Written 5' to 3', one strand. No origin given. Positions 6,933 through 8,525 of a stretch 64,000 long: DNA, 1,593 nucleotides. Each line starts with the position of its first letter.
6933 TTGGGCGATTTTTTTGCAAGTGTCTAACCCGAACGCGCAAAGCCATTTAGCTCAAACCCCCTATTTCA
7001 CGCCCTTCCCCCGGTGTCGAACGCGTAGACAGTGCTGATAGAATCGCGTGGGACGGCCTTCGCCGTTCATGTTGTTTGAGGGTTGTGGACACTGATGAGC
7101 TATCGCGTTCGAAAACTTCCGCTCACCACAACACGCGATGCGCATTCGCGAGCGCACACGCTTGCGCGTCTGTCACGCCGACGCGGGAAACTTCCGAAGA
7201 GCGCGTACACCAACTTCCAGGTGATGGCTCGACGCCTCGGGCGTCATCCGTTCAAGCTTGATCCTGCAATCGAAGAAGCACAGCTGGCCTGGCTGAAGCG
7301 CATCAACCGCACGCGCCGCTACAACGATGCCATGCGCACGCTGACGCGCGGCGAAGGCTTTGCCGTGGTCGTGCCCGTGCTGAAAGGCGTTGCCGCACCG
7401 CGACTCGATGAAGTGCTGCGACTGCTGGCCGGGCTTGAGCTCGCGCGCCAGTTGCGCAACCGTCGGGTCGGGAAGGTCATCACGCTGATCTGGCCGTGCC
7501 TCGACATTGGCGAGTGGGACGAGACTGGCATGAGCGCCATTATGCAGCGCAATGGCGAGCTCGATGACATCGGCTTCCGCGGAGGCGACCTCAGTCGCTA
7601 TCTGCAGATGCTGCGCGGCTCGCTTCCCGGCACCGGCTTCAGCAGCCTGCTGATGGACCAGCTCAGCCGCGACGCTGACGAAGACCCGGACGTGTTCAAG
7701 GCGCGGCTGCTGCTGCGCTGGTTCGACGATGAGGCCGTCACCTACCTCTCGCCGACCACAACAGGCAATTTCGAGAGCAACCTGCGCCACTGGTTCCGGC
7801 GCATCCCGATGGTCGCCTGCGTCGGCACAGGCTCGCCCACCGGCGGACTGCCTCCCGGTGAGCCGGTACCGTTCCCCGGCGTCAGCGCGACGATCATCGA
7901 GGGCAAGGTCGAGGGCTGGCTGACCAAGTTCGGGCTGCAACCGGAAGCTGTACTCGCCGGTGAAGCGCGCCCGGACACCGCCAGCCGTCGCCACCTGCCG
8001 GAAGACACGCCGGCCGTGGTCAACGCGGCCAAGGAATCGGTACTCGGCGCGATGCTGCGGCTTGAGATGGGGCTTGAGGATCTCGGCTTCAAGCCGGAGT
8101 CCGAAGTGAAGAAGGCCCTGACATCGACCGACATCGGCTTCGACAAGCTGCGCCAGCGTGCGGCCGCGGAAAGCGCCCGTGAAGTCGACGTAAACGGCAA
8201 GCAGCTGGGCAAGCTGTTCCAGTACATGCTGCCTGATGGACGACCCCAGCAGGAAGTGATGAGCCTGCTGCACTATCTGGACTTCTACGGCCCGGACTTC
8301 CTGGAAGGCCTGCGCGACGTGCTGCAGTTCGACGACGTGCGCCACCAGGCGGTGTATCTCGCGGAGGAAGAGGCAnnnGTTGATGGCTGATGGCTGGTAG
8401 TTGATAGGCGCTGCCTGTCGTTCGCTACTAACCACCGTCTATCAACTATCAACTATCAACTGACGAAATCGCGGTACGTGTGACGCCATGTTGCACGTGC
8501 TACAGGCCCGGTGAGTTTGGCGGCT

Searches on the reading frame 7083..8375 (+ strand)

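Call 85: search_protein_families(library=pfam, proteins=[window:7083-8375:+], max_evalue=0.00001)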
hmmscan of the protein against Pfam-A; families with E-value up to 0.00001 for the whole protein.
window:7083-8375:+ (431 aa): 1 family
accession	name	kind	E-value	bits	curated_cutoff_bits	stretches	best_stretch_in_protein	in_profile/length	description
PF24850.1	CC_BshC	-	1.7e-09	38.2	27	1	269-426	1-159/159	Bacillithiol biosynthesis BshC, C-terminal coiled-coil domain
